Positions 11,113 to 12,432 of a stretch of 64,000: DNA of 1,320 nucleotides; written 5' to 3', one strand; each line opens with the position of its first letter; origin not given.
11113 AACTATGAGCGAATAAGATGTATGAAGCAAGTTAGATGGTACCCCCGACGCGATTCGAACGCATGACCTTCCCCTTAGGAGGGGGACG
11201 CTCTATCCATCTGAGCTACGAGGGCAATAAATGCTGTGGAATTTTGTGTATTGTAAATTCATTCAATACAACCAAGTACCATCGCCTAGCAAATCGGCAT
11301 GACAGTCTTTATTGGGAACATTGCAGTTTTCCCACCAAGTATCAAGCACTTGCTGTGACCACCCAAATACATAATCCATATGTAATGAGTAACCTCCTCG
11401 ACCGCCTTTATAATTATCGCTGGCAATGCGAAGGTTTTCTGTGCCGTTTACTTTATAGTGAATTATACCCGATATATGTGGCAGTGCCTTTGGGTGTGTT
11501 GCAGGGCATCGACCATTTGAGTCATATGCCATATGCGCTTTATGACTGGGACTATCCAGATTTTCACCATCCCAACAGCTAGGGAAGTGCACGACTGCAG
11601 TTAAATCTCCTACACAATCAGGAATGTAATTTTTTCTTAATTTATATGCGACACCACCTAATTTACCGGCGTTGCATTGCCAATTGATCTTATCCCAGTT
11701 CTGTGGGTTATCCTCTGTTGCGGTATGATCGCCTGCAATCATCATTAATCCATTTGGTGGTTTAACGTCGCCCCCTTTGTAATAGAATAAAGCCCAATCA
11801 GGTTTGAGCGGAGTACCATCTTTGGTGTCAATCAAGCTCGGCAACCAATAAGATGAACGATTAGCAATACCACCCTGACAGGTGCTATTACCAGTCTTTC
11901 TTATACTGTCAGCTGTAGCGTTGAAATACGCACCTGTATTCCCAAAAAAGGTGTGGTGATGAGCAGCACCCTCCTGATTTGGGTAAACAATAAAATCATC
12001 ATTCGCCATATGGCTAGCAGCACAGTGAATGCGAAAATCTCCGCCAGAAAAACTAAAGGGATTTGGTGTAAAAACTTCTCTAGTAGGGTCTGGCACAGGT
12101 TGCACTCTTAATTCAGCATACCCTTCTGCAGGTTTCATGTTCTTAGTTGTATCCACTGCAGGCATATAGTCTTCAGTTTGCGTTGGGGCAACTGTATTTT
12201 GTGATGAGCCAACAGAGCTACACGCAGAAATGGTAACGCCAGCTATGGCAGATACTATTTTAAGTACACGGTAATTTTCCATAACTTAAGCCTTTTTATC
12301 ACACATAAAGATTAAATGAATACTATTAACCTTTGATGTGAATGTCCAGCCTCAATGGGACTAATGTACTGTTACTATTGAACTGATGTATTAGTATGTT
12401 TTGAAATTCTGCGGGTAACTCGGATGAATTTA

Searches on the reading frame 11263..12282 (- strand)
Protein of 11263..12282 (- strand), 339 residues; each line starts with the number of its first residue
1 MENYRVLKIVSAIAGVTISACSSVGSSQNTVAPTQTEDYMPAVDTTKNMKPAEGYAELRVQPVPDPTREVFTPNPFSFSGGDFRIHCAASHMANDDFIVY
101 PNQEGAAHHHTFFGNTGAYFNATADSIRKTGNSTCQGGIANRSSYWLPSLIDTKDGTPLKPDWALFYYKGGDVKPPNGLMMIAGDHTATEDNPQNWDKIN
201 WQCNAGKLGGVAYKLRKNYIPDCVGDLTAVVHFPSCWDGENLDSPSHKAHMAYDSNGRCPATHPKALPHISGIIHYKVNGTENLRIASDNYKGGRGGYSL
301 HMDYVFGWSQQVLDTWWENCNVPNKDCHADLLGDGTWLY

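Call 4: search_protein_families(library=pfam, proteins=[window:11263-12282:-], max_evalue=0.01)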
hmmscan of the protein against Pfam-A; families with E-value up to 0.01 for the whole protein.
window:11263-12282:- (339 aa): 1 family
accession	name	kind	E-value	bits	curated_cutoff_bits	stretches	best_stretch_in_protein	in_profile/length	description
PF09362.15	DUF1996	-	2.5e-41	142.7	27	1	96-308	1-237/237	Domain of unknown function (DUF1996)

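Call 29: find_encoding_contigs(protein=window:11263-12282:-, flank=4000, max_places=6)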
Protein window:11263-12282:- (339 aa): no gene with exactly this product is on record in the collection.
